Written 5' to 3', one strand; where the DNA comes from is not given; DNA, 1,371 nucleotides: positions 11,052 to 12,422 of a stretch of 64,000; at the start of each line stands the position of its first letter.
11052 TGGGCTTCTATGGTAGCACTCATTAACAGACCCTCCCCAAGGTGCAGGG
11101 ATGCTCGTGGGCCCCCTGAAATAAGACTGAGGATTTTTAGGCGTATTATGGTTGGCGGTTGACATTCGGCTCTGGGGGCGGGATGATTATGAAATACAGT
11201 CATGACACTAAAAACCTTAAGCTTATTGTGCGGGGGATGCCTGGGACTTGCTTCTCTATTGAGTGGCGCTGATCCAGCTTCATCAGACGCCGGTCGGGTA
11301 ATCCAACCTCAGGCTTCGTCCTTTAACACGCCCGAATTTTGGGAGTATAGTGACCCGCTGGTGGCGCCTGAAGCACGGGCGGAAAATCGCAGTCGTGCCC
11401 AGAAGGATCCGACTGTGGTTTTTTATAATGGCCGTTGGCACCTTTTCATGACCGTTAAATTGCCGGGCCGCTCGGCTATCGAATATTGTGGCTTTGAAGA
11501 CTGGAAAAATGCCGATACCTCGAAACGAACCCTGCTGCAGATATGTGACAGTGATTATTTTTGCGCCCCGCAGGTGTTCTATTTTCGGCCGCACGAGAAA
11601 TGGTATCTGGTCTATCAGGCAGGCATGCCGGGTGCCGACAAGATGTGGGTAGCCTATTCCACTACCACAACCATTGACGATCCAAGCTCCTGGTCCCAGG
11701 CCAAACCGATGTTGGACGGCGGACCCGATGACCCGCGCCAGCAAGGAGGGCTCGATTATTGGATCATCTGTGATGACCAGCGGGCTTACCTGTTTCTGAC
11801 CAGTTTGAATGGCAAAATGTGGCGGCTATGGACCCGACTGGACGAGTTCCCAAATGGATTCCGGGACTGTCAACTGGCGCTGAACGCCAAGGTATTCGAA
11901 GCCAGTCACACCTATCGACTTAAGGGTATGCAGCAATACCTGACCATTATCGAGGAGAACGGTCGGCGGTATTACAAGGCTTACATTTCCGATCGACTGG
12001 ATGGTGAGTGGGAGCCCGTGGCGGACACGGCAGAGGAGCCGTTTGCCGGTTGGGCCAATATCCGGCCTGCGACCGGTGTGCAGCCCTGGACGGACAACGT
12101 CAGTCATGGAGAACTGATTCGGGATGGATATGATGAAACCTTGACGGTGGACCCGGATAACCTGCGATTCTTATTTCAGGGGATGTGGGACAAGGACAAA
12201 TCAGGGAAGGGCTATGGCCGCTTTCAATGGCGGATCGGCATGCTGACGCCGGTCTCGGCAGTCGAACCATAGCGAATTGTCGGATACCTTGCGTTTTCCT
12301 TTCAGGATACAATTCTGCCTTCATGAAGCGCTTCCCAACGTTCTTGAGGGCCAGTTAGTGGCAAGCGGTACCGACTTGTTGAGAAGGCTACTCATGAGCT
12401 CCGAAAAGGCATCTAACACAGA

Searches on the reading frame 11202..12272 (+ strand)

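Call 48: search_protein_families(library=pfam, proteins=[window:11202-12272:+], max_evalue=0.00001)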
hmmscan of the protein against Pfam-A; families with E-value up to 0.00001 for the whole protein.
window:11202-12272:+ (356 aa): 1 family
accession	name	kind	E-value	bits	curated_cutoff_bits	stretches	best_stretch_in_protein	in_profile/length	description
PF03664.19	Glyco_hydro_62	-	1.1e-41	143.5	22.1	1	61-320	19-272/272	Glycosyl hydrolase family 62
